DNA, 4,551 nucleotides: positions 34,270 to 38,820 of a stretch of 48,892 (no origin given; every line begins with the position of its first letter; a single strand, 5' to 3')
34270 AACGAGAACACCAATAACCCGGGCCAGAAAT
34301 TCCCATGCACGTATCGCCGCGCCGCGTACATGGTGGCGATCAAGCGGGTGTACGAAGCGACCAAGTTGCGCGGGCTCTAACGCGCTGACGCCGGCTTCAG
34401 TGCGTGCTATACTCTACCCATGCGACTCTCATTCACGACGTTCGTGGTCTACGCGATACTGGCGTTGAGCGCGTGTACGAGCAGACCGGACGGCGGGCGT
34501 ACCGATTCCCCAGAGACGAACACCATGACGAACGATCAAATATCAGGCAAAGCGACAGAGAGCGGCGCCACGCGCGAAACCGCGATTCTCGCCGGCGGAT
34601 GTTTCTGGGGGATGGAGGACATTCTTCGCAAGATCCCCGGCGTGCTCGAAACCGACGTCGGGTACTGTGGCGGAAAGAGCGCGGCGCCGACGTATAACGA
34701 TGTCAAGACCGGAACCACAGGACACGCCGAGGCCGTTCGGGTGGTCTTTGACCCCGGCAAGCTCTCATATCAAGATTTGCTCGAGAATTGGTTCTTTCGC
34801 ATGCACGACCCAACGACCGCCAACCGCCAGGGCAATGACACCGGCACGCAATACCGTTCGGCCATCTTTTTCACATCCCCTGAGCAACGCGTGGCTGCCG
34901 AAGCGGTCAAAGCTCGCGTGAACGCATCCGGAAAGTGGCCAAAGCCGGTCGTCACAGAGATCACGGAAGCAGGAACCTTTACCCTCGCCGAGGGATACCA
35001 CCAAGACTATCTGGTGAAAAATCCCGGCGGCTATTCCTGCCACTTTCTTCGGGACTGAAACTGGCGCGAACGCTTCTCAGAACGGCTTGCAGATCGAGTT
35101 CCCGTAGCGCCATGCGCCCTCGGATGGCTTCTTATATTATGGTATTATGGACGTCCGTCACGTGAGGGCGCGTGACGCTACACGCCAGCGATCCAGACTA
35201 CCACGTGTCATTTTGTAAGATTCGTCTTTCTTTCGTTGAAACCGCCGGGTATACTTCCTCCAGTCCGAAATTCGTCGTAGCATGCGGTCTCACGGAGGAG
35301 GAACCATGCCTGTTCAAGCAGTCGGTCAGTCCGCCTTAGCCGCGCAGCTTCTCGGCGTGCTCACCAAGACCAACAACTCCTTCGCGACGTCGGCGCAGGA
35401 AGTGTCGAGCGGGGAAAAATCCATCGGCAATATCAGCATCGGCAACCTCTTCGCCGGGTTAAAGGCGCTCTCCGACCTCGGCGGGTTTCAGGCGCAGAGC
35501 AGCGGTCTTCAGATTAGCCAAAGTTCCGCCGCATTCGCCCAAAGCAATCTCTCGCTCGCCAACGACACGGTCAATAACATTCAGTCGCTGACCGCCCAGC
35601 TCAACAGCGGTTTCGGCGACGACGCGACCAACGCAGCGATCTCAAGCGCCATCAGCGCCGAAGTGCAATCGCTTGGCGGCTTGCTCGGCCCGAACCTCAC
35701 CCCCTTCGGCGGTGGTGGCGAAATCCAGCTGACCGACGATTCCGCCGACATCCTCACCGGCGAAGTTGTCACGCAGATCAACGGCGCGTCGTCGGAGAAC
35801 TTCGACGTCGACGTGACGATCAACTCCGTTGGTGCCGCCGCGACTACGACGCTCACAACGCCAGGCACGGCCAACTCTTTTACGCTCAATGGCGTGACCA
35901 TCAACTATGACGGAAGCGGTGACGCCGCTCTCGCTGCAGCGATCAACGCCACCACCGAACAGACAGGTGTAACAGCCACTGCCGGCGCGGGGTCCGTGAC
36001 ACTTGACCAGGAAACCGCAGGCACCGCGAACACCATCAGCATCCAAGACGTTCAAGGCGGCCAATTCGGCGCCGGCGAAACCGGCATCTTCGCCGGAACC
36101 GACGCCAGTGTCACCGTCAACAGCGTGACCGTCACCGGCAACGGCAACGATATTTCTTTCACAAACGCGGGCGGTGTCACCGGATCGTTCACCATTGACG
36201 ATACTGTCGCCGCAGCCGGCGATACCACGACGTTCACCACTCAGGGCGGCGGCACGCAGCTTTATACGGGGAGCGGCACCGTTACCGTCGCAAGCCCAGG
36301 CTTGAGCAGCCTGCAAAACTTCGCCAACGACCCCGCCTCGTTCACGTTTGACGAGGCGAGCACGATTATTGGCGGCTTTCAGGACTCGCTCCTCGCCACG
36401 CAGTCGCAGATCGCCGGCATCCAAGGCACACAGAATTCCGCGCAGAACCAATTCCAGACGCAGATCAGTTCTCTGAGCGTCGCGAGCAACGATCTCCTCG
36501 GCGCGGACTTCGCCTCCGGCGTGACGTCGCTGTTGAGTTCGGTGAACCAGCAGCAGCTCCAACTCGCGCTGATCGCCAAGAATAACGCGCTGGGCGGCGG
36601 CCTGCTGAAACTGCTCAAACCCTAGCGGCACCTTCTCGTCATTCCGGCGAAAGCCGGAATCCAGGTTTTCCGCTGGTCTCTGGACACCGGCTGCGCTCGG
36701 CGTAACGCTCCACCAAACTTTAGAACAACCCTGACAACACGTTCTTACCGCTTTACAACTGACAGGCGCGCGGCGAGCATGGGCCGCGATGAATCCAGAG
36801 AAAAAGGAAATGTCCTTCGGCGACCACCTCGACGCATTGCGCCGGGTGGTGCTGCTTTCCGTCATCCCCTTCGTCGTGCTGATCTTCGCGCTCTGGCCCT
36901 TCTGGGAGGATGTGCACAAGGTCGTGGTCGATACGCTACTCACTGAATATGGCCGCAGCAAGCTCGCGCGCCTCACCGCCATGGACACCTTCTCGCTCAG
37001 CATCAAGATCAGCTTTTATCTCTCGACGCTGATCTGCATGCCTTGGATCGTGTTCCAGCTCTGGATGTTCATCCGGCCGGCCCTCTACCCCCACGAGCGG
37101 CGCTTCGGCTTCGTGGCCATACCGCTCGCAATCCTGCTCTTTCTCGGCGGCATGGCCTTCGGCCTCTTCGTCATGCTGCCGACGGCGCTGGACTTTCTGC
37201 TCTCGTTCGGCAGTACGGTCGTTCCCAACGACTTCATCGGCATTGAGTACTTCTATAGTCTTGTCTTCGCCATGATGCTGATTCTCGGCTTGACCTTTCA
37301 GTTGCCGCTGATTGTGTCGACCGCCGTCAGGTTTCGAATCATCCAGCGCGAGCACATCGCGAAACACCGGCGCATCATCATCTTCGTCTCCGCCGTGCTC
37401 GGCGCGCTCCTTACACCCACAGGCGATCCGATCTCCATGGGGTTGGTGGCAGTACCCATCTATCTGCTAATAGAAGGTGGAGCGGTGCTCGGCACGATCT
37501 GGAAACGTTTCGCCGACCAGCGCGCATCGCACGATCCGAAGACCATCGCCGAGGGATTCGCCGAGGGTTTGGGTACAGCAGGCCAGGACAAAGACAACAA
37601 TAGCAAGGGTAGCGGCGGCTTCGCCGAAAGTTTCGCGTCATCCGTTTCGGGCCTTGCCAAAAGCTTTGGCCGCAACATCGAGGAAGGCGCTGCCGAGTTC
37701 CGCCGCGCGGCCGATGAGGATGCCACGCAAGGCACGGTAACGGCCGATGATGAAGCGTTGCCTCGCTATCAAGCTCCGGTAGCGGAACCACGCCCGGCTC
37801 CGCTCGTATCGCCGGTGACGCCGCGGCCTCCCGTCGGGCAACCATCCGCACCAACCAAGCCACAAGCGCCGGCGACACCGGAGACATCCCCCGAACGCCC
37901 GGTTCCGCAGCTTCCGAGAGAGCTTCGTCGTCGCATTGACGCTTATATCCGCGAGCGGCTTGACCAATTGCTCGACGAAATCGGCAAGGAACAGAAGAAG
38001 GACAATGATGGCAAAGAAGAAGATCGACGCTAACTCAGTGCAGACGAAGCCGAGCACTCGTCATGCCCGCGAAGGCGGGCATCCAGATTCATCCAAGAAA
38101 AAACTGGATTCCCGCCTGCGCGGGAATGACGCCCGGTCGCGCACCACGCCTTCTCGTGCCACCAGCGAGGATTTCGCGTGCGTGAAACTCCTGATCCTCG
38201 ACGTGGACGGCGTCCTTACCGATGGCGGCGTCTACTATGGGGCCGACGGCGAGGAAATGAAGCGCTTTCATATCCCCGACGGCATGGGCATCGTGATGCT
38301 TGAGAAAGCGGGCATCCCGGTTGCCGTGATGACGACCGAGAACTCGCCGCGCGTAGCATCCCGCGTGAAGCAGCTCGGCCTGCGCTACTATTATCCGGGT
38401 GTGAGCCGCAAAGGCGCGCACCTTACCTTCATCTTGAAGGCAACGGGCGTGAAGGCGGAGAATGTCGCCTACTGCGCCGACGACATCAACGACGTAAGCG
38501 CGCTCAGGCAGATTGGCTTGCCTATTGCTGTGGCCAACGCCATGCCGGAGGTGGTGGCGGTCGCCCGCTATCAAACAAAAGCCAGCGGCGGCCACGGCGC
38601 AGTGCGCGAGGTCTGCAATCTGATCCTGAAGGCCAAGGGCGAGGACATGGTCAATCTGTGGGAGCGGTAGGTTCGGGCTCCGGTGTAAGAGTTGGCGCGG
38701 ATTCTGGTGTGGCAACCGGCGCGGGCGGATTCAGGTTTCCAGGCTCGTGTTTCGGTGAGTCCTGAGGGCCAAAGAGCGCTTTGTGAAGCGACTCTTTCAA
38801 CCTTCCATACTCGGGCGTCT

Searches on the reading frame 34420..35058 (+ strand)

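Call 20: search_protein_families(library=pfam, proteins=[window:34420-35058:+], max_evalue=0.0001)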
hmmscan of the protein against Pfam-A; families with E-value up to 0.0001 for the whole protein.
window:34420-35058:+ (212 aa): 1 family
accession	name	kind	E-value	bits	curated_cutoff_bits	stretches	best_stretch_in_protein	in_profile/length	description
PF01625.27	PMSR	-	2e-62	210.4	23.7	1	54-206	1-152/153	Peptide methionine sulfoxide reductase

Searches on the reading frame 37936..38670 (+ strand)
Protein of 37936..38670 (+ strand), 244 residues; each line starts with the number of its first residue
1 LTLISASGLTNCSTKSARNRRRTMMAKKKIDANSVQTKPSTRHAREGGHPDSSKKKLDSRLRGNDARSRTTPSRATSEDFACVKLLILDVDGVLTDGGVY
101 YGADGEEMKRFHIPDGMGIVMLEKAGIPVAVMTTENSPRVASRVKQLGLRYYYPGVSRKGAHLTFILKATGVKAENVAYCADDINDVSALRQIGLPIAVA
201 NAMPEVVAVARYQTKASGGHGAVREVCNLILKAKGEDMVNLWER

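Call 21: search_protein_families(library=pfam, proteins=[window:37936-38670:+], max_evalue=0.0001)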
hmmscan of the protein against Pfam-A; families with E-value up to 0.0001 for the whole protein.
window:37936-38670:+ (244 aa): 2 families
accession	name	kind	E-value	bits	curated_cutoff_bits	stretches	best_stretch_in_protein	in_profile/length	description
PF08282.18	Hydrolase_3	-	5.7e-09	36.5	20.9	1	158-219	187-248/255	haloacid dehalogenase-like hydrolase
PF00702.32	Hydrolase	-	5.6e-08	33.8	26.4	1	122-194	110-191/191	haloacid dehalogenase-like hydrolase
